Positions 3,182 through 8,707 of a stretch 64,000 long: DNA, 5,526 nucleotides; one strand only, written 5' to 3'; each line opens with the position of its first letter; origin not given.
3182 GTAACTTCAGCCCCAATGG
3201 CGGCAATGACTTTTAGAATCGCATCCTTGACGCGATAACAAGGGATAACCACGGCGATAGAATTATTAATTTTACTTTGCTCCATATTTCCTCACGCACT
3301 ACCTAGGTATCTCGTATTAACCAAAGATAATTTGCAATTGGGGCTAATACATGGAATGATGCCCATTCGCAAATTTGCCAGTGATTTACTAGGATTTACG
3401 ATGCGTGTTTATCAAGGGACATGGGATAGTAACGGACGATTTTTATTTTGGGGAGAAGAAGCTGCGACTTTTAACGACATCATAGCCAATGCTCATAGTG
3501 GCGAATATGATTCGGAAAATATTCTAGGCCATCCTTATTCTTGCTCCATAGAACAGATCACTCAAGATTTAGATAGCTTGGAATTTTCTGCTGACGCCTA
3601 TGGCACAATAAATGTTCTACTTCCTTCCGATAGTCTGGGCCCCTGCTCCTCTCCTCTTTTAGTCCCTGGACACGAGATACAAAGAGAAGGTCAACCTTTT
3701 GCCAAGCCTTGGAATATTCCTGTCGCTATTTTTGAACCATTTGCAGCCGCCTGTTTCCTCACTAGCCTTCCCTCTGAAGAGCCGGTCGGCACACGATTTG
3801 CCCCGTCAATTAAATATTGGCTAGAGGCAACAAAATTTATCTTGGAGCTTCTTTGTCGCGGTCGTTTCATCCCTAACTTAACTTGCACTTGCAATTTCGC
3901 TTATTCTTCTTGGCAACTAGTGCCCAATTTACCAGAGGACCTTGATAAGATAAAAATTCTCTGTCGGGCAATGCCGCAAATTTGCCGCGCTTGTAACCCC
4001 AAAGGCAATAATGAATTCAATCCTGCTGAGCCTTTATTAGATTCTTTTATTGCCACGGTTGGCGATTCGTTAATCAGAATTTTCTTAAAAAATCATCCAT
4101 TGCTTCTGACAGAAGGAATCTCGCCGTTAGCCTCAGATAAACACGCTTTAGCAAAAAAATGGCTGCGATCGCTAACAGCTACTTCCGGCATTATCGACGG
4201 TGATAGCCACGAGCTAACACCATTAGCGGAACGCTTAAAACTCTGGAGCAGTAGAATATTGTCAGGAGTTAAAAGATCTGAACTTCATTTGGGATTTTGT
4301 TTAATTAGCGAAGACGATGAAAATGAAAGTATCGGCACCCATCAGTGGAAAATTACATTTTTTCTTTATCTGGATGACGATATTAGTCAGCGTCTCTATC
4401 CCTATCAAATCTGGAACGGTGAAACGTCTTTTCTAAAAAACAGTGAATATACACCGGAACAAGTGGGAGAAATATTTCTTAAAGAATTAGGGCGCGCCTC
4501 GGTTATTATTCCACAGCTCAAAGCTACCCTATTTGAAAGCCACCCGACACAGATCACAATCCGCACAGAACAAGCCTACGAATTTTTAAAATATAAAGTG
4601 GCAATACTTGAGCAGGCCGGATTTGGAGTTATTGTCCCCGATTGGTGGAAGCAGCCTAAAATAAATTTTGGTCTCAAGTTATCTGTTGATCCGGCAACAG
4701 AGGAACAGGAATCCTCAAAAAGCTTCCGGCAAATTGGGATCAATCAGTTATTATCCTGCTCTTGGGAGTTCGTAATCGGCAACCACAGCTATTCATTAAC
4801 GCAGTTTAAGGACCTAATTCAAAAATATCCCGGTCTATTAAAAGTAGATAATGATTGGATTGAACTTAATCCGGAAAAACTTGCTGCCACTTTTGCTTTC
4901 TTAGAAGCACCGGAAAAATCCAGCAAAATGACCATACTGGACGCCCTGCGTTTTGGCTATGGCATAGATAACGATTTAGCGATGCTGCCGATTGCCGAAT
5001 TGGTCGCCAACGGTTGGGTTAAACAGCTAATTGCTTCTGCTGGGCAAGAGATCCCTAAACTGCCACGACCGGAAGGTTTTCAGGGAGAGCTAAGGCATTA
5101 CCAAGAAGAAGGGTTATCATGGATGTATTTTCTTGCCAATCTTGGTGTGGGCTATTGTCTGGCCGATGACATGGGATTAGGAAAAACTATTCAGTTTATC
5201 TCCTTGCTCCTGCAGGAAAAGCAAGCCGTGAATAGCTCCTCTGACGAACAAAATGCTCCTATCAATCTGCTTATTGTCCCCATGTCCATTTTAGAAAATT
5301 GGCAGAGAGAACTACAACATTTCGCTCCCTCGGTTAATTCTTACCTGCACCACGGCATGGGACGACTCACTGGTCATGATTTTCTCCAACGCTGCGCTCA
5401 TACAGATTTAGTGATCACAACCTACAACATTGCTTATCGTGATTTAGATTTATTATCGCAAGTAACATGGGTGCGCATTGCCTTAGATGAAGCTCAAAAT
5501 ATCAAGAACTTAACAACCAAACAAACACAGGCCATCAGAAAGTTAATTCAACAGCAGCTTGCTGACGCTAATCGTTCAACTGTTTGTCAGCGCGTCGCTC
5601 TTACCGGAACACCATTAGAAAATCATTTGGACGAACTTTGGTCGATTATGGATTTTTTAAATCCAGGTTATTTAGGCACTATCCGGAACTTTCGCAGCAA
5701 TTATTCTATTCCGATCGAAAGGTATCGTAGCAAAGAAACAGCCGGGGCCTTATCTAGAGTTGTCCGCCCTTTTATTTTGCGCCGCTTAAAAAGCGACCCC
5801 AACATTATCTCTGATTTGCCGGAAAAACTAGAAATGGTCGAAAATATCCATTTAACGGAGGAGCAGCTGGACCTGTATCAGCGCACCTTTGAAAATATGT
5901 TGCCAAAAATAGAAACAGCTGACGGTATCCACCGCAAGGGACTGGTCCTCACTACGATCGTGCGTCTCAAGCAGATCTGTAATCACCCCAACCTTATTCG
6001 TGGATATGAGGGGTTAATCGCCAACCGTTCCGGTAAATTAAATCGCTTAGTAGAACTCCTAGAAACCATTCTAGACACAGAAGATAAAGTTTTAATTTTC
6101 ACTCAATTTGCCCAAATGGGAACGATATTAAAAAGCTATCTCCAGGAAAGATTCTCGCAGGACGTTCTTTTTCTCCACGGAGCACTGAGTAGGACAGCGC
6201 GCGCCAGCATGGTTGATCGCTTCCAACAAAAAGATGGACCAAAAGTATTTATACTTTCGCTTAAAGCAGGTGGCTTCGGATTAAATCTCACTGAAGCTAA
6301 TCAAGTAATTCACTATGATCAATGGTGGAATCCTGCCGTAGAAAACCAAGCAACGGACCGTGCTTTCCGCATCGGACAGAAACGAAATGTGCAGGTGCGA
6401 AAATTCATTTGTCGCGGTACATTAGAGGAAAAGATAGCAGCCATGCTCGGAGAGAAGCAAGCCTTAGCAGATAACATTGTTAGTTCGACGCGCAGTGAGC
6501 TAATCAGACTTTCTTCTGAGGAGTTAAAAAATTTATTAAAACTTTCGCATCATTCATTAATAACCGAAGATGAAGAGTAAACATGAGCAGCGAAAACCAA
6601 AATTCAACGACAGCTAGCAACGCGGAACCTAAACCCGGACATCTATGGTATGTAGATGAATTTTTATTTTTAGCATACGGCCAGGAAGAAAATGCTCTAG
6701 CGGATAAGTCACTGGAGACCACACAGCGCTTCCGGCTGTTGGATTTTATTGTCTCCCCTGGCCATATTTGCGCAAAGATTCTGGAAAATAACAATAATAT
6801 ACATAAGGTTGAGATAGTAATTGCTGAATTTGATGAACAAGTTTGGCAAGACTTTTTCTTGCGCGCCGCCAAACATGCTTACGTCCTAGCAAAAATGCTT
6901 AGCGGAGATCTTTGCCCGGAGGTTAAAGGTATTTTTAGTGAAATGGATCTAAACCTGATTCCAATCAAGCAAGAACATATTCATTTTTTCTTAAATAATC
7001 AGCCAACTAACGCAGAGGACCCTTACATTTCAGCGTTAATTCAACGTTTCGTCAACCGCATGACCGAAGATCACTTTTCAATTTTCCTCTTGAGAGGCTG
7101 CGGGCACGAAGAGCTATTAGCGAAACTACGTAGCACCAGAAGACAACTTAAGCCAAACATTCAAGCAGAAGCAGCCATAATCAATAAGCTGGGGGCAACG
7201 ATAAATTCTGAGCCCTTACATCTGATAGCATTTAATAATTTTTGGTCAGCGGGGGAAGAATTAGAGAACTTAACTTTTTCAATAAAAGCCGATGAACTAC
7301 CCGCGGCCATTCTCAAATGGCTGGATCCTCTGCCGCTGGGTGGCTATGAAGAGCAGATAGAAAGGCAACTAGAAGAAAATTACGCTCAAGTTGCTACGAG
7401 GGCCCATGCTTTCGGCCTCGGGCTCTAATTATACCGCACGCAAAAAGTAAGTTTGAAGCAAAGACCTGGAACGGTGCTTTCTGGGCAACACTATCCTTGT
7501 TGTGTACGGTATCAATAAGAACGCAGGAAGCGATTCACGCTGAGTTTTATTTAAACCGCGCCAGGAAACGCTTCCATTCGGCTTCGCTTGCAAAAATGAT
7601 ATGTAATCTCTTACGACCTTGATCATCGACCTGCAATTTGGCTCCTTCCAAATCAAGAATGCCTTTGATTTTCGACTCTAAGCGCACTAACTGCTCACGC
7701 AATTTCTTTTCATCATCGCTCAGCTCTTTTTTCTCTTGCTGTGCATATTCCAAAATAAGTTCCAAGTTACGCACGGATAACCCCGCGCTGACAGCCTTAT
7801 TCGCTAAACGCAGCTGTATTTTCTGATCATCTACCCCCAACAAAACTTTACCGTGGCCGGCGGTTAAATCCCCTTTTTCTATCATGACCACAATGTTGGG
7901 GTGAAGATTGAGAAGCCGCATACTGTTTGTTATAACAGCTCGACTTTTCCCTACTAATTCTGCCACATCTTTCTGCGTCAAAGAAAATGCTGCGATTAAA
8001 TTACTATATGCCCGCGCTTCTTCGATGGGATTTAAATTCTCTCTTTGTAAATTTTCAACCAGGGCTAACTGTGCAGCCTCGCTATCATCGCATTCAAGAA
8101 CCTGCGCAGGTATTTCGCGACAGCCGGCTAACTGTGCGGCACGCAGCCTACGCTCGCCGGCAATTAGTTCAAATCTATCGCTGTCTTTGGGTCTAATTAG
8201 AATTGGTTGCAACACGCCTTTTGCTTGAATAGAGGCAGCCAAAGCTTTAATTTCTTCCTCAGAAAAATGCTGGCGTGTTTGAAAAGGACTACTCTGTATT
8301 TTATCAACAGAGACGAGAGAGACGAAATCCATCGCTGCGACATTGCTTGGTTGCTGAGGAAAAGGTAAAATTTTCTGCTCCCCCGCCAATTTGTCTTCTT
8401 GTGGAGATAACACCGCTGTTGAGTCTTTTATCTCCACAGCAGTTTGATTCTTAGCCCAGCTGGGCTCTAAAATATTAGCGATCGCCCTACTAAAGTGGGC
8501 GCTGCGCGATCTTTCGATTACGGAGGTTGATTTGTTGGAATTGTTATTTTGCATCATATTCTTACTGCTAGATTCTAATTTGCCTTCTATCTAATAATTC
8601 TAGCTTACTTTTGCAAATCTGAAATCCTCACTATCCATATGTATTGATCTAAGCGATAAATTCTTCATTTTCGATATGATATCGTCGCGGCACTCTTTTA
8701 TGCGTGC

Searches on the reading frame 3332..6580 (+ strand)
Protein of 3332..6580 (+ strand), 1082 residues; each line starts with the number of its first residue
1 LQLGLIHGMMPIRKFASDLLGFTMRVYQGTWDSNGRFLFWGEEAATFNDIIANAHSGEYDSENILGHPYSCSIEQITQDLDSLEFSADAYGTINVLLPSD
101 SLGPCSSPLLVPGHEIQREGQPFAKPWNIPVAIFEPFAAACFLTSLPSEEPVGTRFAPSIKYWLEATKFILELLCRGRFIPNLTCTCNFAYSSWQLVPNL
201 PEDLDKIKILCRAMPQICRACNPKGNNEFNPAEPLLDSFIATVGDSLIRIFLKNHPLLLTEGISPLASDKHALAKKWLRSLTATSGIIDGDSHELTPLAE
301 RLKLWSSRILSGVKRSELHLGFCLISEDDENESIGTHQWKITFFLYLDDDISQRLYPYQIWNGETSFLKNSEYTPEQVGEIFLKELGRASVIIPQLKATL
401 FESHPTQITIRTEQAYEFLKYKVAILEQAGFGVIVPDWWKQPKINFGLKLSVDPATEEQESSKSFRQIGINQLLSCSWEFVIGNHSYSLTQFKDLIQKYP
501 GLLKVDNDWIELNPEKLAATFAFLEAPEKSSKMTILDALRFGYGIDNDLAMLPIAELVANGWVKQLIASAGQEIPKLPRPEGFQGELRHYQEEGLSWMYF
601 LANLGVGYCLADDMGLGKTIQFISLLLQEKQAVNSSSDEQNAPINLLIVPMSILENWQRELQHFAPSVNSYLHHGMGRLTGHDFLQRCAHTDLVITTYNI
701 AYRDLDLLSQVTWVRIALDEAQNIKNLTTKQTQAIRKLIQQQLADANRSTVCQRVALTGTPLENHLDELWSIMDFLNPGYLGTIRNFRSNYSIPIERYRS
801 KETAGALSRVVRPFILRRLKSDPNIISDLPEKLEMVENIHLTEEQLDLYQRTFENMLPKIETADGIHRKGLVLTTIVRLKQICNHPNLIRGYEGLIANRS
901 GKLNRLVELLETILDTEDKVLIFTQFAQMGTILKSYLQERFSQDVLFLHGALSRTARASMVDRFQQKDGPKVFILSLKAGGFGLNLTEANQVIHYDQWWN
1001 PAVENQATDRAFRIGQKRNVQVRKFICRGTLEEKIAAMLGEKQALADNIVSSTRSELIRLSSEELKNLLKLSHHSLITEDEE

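Call 101: search_protein_families(library=pfam, proteins=[window:3332-6580:+], max_evalue=0.00001)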
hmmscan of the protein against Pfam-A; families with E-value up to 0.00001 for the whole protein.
window:3332-6580:+ (1082 aa): 3 families
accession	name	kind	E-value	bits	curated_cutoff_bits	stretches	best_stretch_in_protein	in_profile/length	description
PF00176.29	SNF2-rel_dom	-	4.6e-63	213.5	24.9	1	590-888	1-290/290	SNF2-related domain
PF12419.13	DUF3670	-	9.3e-28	97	27.6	1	404-540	2-133/136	SNF2 Helicase protein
PF00271.37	Helicase_C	-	9.7e-20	71.3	23.5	1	902-1015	2-110/110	Helicase conserved C-terminal domain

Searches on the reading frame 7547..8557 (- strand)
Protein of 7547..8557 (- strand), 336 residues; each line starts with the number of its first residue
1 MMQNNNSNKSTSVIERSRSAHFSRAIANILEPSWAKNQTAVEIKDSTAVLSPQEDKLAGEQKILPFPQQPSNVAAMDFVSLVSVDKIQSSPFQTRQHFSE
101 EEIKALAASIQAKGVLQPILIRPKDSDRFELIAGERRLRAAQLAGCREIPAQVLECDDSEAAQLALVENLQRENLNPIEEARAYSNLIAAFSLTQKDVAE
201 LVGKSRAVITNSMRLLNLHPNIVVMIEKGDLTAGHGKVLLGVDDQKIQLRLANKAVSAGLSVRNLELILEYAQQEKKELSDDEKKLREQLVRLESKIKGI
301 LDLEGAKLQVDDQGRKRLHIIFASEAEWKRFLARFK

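Call 101: search_protein_families(library=pfam, proteins=[window:7547-8557:-], max_evalue=0.00001)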
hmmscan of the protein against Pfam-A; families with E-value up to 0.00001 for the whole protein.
window:7547-8557:- (336 aa): 2 families
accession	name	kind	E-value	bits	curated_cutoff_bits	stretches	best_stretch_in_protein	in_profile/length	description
PF17762.8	HTH_ParB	-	2.7e-33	114.6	22.6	1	173-270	1-98/102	ParB HTH domain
PF02195.25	ParB_N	-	2e-29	101.9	26.3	1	80-171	4-95/95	ParB N-terminal domain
